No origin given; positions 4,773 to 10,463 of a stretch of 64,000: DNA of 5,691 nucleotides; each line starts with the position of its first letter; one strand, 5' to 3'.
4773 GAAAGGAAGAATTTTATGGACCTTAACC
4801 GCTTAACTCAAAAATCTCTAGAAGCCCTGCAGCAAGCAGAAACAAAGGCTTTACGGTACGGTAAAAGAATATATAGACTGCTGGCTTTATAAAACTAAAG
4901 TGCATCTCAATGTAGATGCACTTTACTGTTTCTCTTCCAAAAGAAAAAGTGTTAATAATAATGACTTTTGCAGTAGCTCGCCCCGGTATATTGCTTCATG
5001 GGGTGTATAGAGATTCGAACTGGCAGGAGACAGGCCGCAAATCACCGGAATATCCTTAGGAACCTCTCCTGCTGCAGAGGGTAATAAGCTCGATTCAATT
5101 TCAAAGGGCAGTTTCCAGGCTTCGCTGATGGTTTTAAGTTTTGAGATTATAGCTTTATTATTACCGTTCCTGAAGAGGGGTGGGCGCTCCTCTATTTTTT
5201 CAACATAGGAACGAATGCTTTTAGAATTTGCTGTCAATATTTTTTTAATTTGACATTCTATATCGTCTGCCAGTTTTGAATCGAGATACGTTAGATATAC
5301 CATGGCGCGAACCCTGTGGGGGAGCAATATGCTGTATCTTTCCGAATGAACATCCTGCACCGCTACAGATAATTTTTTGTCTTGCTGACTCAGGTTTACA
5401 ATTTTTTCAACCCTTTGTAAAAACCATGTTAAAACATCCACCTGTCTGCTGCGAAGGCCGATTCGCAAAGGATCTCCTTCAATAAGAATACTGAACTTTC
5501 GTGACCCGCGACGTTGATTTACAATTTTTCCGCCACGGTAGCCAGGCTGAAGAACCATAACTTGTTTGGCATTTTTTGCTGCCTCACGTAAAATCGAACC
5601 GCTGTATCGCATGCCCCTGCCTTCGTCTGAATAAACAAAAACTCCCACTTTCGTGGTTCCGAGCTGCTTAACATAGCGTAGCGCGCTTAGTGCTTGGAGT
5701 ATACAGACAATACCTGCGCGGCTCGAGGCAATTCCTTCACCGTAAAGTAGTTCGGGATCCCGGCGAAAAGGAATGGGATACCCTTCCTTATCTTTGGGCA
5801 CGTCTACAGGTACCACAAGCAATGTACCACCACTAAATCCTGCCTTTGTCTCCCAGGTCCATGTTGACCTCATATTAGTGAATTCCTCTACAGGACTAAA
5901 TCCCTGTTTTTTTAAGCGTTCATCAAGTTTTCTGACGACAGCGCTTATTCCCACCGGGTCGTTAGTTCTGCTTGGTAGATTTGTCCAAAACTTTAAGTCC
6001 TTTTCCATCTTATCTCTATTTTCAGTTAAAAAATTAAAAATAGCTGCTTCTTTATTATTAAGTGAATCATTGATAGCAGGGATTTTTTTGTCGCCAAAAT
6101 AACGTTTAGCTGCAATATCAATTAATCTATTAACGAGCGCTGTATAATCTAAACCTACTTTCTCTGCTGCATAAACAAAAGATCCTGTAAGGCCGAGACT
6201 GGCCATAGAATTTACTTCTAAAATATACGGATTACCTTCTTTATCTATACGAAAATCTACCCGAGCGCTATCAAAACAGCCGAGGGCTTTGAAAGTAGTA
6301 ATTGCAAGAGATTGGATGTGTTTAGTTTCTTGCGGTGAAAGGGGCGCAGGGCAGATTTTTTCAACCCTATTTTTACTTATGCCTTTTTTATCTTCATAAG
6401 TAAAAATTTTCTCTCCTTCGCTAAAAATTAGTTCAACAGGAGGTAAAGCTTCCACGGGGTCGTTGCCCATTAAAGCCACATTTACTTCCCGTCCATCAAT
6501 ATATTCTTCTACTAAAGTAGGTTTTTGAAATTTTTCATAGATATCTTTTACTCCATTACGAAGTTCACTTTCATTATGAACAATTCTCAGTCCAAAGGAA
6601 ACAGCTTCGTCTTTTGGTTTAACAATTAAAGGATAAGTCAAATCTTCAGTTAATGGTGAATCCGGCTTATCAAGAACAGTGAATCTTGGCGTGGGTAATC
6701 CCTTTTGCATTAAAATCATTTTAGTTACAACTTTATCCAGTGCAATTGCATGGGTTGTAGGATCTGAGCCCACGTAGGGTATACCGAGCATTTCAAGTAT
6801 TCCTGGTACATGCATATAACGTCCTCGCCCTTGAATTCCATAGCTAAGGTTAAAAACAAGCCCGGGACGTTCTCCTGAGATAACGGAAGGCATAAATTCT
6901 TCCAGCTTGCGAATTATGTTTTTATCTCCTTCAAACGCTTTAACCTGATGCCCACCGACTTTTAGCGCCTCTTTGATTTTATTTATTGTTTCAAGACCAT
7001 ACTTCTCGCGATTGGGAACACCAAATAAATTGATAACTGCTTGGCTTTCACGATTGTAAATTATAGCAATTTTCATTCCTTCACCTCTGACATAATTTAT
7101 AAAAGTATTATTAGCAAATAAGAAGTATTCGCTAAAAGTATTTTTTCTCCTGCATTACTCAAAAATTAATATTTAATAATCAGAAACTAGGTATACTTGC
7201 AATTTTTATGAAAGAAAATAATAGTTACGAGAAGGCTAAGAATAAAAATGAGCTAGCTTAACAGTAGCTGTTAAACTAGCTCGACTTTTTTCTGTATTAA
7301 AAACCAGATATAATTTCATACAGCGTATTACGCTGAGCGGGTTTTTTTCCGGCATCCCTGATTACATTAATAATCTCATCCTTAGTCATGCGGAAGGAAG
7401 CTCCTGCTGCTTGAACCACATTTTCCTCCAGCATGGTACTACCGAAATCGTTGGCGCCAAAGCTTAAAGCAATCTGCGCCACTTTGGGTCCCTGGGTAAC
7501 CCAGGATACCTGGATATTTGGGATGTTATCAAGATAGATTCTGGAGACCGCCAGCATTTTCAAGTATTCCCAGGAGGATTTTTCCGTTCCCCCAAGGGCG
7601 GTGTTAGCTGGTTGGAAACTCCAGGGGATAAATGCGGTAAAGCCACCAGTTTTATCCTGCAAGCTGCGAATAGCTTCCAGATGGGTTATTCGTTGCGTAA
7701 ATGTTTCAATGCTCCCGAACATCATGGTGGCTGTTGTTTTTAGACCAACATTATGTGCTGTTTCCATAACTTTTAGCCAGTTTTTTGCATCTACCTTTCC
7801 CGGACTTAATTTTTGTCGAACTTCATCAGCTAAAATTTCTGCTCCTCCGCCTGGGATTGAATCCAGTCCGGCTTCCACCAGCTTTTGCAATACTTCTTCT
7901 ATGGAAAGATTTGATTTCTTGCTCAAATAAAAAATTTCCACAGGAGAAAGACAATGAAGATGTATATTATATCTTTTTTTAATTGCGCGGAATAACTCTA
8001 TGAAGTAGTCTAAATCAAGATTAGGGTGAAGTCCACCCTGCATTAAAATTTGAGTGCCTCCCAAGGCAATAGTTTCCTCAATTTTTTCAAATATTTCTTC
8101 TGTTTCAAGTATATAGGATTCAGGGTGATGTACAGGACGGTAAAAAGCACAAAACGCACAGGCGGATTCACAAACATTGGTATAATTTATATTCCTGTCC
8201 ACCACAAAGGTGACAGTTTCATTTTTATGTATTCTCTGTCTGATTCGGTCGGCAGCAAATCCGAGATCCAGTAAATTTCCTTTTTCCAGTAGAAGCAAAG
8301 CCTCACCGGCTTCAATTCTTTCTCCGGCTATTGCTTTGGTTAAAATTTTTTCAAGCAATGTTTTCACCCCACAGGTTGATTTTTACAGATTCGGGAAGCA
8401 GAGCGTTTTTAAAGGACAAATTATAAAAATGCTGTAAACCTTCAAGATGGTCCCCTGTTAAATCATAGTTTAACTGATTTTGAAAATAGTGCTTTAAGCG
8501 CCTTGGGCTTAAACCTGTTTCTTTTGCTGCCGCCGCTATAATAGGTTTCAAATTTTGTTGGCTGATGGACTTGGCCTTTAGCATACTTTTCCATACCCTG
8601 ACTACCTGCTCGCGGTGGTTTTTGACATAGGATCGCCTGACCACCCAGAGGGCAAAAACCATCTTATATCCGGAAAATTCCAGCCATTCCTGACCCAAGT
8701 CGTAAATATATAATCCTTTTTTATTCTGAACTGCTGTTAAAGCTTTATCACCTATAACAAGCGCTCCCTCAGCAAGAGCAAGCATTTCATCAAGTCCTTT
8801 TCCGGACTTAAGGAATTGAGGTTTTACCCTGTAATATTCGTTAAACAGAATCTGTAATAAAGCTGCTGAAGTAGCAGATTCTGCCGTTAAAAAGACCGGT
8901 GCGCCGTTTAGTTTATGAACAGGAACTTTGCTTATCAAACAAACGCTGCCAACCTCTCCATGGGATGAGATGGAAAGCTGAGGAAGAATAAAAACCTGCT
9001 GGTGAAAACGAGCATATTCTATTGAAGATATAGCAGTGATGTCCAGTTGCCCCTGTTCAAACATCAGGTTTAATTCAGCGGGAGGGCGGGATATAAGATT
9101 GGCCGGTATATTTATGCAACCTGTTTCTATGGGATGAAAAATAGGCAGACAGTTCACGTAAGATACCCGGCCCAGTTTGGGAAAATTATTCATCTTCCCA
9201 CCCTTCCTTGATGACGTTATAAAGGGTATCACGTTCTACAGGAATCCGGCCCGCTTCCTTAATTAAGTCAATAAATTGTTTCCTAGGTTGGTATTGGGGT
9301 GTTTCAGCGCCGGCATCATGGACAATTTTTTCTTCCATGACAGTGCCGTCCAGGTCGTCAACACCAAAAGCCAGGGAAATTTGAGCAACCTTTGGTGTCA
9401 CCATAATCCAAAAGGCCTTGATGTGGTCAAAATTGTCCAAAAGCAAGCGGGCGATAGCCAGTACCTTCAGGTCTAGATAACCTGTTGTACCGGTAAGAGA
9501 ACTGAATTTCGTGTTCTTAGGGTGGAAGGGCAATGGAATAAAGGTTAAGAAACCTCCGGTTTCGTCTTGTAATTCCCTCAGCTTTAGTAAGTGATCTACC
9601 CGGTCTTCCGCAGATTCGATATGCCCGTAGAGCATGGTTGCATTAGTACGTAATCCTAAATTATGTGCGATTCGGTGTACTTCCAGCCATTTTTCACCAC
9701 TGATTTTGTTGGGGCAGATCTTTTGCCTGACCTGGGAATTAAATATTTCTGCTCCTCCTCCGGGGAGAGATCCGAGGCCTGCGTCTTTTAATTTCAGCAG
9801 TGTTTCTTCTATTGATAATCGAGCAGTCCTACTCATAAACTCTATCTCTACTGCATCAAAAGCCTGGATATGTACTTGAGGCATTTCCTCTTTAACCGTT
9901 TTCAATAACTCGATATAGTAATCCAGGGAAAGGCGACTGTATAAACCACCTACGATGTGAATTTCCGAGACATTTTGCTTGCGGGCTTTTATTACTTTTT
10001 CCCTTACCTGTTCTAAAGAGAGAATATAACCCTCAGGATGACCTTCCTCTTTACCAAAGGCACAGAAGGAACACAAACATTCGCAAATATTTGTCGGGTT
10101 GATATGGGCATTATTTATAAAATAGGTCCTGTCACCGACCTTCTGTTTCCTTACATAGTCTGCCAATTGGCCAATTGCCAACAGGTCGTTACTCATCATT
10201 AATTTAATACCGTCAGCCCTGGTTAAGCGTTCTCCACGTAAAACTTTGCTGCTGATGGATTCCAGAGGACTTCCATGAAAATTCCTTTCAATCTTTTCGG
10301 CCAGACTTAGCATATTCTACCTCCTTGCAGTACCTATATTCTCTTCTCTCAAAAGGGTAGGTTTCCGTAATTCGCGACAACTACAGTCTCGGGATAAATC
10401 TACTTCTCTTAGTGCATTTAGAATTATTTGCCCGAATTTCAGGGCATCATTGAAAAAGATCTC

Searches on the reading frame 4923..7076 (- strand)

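Call 72: search_protein_families(library=pfam, proteins=[window:4923-7076:-], max_evalue=1e-10)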
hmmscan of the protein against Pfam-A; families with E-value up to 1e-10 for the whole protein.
window:4923-7076:- (717 aa): 1 family
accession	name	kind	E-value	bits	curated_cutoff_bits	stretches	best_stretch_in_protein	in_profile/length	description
PF07478.18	Dala_Dala_lig_C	-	1.7e-39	135.9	24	1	123-320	3-204/204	D-ala D-ala ligase C-terminus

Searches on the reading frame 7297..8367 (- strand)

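Call 72: search_protein_families(library=pfam, proteins=[window:7297-8367:-], max_evalue=1e-10)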
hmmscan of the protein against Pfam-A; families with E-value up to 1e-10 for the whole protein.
window:7297-8367:- (356 aa): 2 families
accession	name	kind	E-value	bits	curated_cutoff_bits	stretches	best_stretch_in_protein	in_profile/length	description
PF19288.4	CofH_C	-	4.5e-38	130.3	27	1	242-352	3-118/125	CofH/MqnC C-terminal region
PF04055.27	Radical_SAM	-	7e-23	82.1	29.5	1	60-231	1-164/166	Radical SAM superfamily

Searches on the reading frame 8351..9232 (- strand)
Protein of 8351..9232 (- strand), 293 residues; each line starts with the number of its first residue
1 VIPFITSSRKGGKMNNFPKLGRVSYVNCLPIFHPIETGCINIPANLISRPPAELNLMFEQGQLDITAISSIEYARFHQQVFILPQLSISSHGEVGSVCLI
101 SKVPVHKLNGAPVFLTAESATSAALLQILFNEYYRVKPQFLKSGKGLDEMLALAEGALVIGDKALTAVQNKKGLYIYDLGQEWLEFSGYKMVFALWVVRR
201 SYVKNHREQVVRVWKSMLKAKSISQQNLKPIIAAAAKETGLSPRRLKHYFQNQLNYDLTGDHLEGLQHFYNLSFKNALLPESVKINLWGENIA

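Call 72: search_protein_families(library=pfam, proteins=[window:8351-9232:-], max_evalue=1e-10)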
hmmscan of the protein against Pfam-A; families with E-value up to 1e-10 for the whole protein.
window:8351-9232:- (293 aa): 1 family
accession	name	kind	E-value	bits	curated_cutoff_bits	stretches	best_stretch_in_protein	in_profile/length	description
PF02621.19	VitK2_biosynth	-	1.7e-67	227.9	26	1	19-272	2-249/252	Menaquinone biosynthesis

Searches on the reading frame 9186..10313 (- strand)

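Call 72: search_protein_families(library=pfam, proteins=[window:9186-10313:-], max_evalue=1e-10)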
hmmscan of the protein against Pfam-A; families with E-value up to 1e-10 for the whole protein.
window:9186-10313:- (375 aa): 2 families
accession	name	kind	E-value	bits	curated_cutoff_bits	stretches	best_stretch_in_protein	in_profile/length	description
PF04055.27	Radical_SAM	-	9.5e-20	71.9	29.5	1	71-242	1-163/166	Radical SAM superfamily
PF19288.4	CofH_C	-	4.6e-17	62.4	27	1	254-367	3-118/125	CofH/MqnC C-terminal region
